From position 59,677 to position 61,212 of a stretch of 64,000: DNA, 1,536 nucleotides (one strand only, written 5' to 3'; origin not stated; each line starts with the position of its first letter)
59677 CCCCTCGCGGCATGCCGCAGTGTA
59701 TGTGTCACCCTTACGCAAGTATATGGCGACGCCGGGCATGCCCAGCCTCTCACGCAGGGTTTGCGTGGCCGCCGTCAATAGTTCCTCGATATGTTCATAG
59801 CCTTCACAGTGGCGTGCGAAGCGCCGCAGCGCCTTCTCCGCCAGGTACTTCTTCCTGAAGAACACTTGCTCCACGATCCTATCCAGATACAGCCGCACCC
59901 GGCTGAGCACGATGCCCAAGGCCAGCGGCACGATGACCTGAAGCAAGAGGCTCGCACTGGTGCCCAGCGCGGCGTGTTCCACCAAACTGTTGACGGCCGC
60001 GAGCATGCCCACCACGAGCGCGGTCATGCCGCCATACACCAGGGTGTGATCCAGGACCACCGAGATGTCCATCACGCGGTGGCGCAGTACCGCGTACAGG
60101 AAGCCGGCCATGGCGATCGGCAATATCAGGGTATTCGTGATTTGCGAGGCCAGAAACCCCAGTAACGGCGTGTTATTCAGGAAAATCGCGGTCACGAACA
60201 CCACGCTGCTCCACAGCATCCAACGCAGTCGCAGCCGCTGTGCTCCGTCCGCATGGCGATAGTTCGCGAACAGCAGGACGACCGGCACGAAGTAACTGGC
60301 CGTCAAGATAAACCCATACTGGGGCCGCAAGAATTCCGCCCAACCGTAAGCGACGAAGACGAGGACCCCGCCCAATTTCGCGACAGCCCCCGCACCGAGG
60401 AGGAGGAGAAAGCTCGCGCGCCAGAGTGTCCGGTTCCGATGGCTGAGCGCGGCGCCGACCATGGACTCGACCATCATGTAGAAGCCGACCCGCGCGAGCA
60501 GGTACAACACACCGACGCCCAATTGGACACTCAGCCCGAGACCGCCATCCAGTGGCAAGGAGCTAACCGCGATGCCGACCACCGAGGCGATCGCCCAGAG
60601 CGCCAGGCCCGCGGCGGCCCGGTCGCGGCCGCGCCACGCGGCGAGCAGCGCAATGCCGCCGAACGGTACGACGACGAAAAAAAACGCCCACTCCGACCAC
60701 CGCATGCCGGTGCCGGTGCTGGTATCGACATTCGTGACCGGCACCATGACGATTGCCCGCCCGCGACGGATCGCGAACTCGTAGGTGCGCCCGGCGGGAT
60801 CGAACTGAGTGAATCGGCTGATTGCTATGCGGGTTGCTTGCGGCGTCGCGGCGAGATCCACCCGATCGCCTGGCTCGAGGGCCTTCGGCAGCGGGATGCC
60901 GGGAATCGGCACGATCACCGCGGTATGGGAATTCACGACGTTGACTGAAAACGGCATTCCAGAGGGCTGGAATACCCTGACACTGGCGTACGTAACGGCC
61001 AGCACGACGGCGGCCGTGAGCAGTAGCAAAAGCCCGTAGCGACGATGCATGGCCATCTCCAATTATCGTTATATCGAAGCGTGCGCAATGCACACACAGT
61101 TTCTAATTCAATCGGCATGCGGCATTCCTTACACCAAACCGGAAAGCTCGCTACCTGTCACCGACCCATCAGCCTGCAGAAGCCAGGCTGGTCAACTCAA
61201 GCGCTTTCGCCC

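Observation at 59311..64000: Three tandem paralogues of a ~10-TM protein with an outer N-terminal domain and a GAF-like C-terminus but no output domain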

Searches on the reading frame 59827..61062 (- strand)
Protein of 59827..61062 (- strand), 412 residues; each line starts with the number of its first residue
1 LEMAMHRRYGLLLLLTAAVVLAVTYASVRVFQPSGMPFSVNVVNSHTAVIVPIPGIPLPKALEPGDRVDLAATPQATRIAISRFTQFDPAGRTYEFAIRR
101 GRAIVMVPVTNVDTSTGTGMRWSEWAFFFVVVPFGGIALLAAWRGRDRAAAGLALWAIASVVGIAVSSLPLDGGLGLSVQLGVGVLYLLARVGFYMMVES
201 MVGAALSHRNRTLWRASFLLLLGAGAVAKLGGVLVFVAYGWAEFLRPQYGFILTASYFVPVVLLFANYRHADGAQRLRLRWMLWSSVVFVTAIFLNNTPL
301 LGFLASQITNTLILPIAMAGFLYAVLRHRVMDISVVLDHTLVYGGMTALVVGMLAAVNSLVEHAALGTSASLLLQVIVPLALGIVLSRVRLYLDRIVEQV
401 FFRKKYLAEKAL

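Call 28: search_protein_representatives(alignment_id=A3)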
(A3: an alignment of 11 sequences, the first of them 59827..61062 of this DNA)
Query: 11 sequences, 410 profile positions. Proteins with E-value up to 0.001 (for the whole library): 6208; up to 1e-10: 718; up to 1e-30: 120. The best 150 are listed.
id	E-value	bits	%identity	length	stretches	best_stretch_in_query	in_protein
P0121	3.3e-142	490.7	-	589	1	1-410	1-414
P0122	9.6e-142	489.2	-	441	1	59-410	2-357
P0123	3.1e-141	487.5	-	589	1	1-410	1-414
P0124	1.1e-140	485.7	-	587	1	1-409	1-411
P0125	3.1e-138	477.6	-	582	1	1-410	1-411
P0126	2.1e-137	474.9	-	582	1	1-410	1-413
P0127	6.4e-135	466.7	-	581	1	1-410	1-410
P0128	9.1e-135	466.2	-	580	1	1-410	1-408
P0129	3.6e-130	451.0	-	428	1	1-410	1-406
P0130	9.9e-129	446.3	-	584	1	1-410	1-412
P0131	1.9e-125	435.5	-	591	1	1-409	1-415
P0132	1.7e-123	429.1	-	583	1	3-410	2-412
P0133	1.9e-121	422.4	-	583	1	1-410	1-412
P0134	3.2e-120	418.3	-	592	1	3-410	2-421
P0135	2.8e-118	411.9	-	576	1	2-410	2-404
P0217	5.8e-39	150.7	-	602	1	12-408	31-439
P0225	7.5e-35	137.1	-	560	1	11-410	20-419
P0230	1.8e-33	132.6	-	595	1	10-403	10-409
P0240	1.3e-30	123.2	-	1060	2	55-408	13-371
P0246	7.5e-30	120.7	-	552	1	26-405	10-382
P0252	3.3e-28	115.2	-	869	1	56-407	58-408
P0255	4.9e-27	111.4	-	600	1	4-410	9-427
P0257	4.9e-26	108.1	-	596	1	11-407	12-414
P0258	7.0e-26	107.6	-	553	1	14-410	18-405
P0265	1.6e-24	103.1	-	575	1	55-410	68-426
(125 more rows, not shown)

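Call 29: search_protein_families(library=pfam, proteins=[P0240, P0252, P0217, P0255, P0257, P0230, P0225, P0246, P0258, P0265], max_evalue=0.01)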
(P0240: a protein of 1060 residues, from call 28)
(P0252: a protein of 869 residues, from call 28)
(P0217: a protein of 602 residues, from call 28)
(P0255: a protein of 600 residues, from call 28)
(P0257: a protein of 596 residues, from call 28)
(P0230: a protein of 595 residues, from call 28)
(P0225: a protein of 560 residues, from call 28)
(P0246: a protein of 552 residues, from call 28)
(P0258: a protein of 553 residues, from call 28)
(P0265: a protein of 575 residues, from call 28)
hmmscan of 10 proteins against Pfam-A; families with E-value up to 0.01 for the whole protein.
P0240 (1060 aa): 4 families
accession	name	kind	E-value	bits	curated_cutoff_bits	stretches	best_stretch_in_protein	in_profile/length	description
PF17820.7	PDZ_6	-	3.4e-09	36.7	27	1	2-22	2-22/54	PDZ domain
PF13180.12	PDZ_2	-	0.00041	21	27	1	2-65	16-78/80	PDZ domain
PF00595.29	PDZ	-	0.0027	18.5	23.2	0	2-22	29-49/81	PDZ domain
PF13492.12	GAF_3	-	0.0038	18.1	27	1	386-514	2-126/129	GAF domain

P0252 (869 aa): 2 families
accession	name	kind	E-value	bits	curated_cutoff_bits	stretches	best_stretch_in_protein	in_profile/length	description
PF00211.25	Guanylate_cyc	-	3.2e-17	63.1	21.9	1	623-797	8-179/183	Adenylate and Guanylate cyclase catalytic domain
PF13432.12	TPR_16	-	0.0021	18.9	32.7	1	818-861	1-44/65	Tetratricopeptide repeat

P0217 (602 aa): 2 families
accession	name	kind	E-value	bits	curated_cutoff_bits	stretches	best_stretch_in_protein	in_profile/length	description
PF13185.12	GAF_2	-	5.1e-05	23.9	28.6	1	504-574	64-135/136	GAF domain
PF13492.12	GAF_3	-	0.00022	22.1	27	1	453-574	1-127/129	GAF domain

P0255 (600 aa): 2 families
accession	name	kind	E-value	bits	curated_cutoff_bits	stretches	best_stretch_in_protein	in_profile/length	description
PF17820.7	PDZ_6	-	0.0026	17.9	27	1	55-75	2-22/54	PDZ domain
PF13180.12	PDZ_2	-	0.0043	17.7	27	1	54-117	15-78/80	PDZ domain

P0257 (596 aa): 3 families
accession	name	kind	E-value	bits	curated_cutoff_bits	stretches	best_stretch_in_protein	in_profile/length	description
PF13492.12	GAF_3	-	1.5e-06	29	27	1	431-561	3-129/129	GAF domain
PF13185.12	GAF_2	-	0.00088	19.9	28.6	1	491-560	64-136/136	GAF domain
PF17820.7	PDZ_6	-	0.00092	19.3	27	1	50-70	2-22/54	PDZ domain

P0230 (595 aa): 0 families

P0225 (560 aa): 0 families

P0246 (552 aa): 0 families

P0258 (553 aa): 2 families
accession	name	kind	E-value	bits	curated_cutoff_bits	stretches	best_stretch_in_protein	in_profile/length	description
PF01590.32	GAF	-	1.3e-06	29.4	22.4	1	423-536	7-133/133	GAF domain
PF13185.12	GAF_2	-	1.2e-05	26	28.6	1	484-535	84-134/136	GAF domain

P0265 (575 aa): 2 families
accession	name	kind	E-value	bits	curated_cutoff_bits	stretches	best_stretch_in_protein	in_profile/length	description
PF17820.7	PDZ_6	-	9.2e-05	22.6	27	1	56-77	1-22/54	PDZ domain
PF00595.29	PDZ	-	0.0065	17.3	23.2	0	50-77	15-49/81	PDZ domain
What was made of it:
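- The cyclase fusion points to a sensor role (call 29).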

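Call 38: predict_structure(alignment_id=A3)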
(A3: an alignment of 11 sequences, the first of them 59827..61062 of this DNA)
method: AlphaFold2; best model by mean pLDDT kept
length: 412 residues; sequences in the alignment: 11
mean_pLDDT: 74.4   pTM: 0.71
mean pLDDT of the five models: 74.4, 74.2, 74.1, 70.0, 68.8
residues with pLDDT >= 90: 46; 70-90: 238; 50-70: 77; < 50: 51
segments of 3 or more residues with pLDDT < 50: 1-4, 328-349, 352-354, 367-374, 405-412
pLDDT, mean of each block of 10 residues (from residue 1): 55 84 86 83 86 85 90 88 69 89 89 78 78 85 78 90 81 77 88 91 81 91 85 88 70 78 84 73 85 69 65 79 69 40 47 50 50 50 55 54 46 38
secondary structure, 60 per line:
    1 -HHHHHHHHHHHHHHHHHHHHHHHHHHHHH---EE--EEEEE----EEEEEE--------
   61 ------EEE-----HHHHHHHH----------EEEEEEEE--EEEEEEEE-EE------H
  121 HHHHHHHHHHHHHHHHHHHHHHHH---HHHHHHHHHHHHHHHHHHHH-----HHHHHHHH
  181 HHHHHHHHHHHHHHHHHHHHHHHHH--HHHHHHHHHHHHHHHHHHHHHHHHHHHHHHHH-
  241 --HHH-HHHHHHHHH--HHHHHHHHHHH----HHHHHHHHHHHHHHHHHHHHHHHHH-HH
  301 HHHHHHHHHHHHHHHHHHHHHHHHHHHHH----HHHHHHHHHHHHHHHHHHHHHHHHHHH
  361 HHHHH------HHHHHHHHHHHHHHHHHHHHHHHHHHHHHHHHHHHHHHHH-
elements in order: H2-30 E38-42 E47-52 E67-69 H75-82 E93-100 E103-110 H120-144 H148-167 H173-205 H208-239 H247-255 H258-268 H273-297 H299-329 H334-365 H372-411

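Call 42: fold_search(model_id=the predicted structure, library=pdb)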
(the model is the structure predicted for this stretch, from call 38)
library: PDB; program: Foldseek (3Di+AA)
matches with E <= 10: 403; with E <= 0.001: 0
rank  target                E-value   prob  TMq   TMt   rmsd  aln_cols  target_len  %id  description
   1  6w2y_B                8.5e-03  0.96  0.26  0.19  17.0       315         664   11  CryoEM Structure of GABAB1b Homodimer (released 2020-07-01)
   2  6w2y_A                1.8e-02  0.92  0.27  0.19  17.3       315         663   11  CryoEM Structure of GABAB1b Homodimer (released 2020-07-01)
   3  7d7q_A                5.0e-02  0.97  0.31  0.42   7.2       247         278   11  Crystal structure of the transmembrane domain and linker region of Salpingoeca rosetta rhodopsin phosphodiesterase (released 2020-11-18)
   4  8r96_E                5.3e-02  0.98  0.31  0.42   6.7       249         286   14  Crystal structure of the cryorhodopsin CryoR2 at pH 4.6, type A crystals (released 2024-12-11)
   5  8r97_F                5.6e-02  0.98  0.32  0.42   6.7       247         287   14  Crystal structure of the cryorhodopsin CryoR2 at pH 4.6, type B crystals, non-illuminated state (released 2024-12-11)
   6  7c7q_A                5.6e-02  0.72  0.26  0.18  16.6       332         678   11  Cryo-EM structure of the baclofen/BHFF-bound human GABA(B) receptor in active state (released 2020-07-01)
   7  8r96_B                6.5e-02  0.98  0.32  0.43   6.6       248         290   12  Crystal structure of the cryorhodopsin CryoR2 at pH 4.6, type A crystals (released 2024-12-11)
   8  8r97_B                6.8e-02  0.97  0.32  0.42   6.7       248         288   14  Crystal structure of the cryorhodopsin CryoR2 at pH 4.6, type B crystals, non-illuminated state (released 2024-12-11)
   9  8r96_A                7.6e-02  0.97  0.32  0.43   6.5       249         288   14  Crystal structure of the cryorhodopsin CryoR2 at pH 4.6, type A crystals (released 2024-12-11)
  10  6nwd                  8.4e-02  0.93  0.30  0.45   7.6       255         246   15  X-ray Crystallographic structure of Gloeobacter rhodopsin (released 2019-08-14)
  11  7piu_R                9.9e-02  0.90  0.30  0.42   7.3       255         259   11  Cryo-EM structure of the agonist setmelanotide bound to the active melanocortin-4 receptor (MC4R) in complex with the  (released 2021-11-17)
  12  8r96_C                1.0e-01  0.96  0.32  0.43   6.6       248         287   12  Crystal structure of the cryorhodopsin CryoR2 at pH 4.6, type A crystals (released 2024-12-11)
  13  8r0l_A                1.2e-01  0.96  0.33  0.45   6.4       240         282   14  Cryo-EM structure of the microbial rhodopsin CryoR1 at pH 8.0 in nanodisc (released 2025-05-14)
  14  9lrs_R                1.3e-01  0.63  0.26  0.36   9.1       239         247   14  The structure of MRGPRX4 with PSB-18061 (released 2026-02-04)
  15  6rf0_D                1.3e-01  0.97  0.35  0.48   6.5       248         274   10  Crystal structure of the light-driven sodium pump KR2 in the pentameric "dry" form (released 2019-04-24)
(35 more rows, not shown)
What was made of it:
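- On PDZ domain: The Deg8 PDZ appears at rank 38 in Foldseek (call 42).
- The 7TM similarity to receptors is weak (E >= 0.008, TM-score 0.3-0.5; call 42). The best hits are weak 7TM bundles (call 42).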

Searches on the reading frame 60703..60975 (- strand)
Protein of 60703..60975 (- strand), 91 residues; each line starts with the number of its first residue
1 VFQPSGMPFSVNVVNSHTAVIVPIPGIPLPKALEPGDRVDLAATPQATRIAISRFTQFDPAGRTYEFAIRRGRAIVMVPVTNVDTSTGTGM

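Call 60: search_solved_structures(query=A6, max_evalue=10, show_alignments=3)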
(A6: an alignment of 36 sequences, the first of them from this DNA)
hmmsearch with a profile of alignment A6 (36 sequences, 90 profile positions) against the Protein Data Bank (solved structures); distinct sequences matched with E-value up to 10: 55.
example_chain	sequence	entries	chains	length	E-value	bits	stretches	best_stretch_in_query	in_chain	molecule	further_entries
22kg_A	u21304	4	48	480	2.2e-06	30.7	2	25-83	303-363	Probable periplasmic serine endoprotease DegP-like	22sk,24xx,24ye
3id3_A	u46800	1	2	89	0.0011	22.2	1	25-78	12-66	Regulator of sigma E protease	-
3id2_A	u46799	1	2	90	0.0011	22.1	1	25-78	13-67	Regulator of sigma E protease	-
2zpm_A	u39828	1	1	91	0.0011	22.1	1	25-78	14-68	Regulator of sigma E protease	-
7w71_B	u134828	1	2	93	0.0012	22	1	25-78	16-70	Regulator of sigma-E protease RseP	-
3id4_A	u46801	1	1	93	0.0012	22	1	25-78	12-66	Regulator of sigma E protease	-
3otp_A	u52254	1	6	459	0.0012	21.9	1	25-84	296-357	Protease do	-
6jjk_A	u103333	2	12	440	0.0023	21.1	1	25-84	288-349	Periplasmic serine endoprotease DegP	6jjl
3mh4_A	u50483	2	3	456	0.0023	21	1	25-84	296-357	Protease do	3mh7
3mh5_A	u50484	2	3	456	0.0024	21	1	25-84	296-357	Protease do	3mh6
1ky9_A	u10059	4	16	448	0.0024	21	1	25-84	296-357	PROTEASE DO | Periplasmic serine endoprotease DegP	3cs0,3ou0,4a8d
2zle_A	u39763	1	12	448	0.0024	21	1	25-84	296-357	Protease do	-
6jjo_A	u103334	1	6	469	0.0027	20.9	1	25-84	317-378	Periplasmic serine endoprotease DegP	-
5jd8_A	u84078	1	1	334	0.0032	20.6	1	18-86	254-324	Periplasmic serine peptidase DegS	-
7co7_D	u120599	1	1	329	0.012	18.7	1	24-79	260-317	AlgW protein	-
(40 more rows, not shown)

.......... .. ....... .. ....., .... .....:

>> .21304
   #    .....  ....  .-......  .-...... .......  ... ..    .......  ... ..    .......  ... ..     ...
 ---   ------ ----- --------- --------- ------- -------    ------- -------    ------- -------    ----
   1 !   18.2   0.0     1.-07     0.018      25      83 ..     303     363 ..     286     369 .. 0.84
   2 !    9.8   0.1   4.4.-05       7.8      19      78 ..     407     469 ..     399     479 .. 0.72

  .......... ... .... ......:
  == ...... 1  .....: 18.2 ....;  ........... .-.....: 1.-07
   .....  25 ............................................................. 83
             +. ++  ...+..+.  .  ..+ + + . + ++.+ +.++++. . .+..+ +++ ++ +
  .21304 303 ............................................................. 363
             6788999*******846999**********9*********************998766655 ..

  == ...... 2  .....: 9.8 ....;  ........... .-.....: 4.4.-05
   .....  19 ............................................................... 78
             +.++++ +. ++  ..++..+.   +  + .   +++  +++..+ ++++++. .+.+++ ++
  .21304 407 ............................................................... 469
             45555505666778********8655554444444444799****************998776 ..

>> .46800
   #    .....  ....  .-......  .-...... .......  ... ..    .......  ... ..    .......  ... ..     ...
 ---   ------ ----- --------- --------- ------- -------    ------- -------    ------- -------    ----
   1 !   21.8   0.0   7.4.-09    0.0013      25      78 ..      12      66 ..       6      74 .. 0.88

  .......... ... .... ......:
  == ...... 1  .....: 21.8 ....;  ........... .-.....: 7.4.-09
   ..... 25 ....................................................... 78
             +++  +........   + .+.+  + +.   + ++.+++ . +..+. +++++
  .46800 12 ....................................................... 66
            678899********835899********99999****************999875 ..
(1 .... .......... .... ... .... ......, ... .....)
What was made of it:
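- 60718..60966 (-): Paralogue 1 periplasmic PDZ-like domain (residues 33-115 in 583-aa numbering). G65-D66 and R78 are conserved across the family. Family profile hits the PDZ domains of a DegP-like protease (E 2.2e-6), RseP (1.1e-3), DegS and AlgW (call 60).
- On PDZ domain: Nearly all of the top 25 hits are bacterial periplasmic PDZ domains (call 60).
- Closest known: Periplasmic PDZ stress sensors DegS, DegP and RseP. Same: The outer domain matches their PDZ domains at profile level (call 60), and it faces the periplasm of a Gram-negative envelope.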
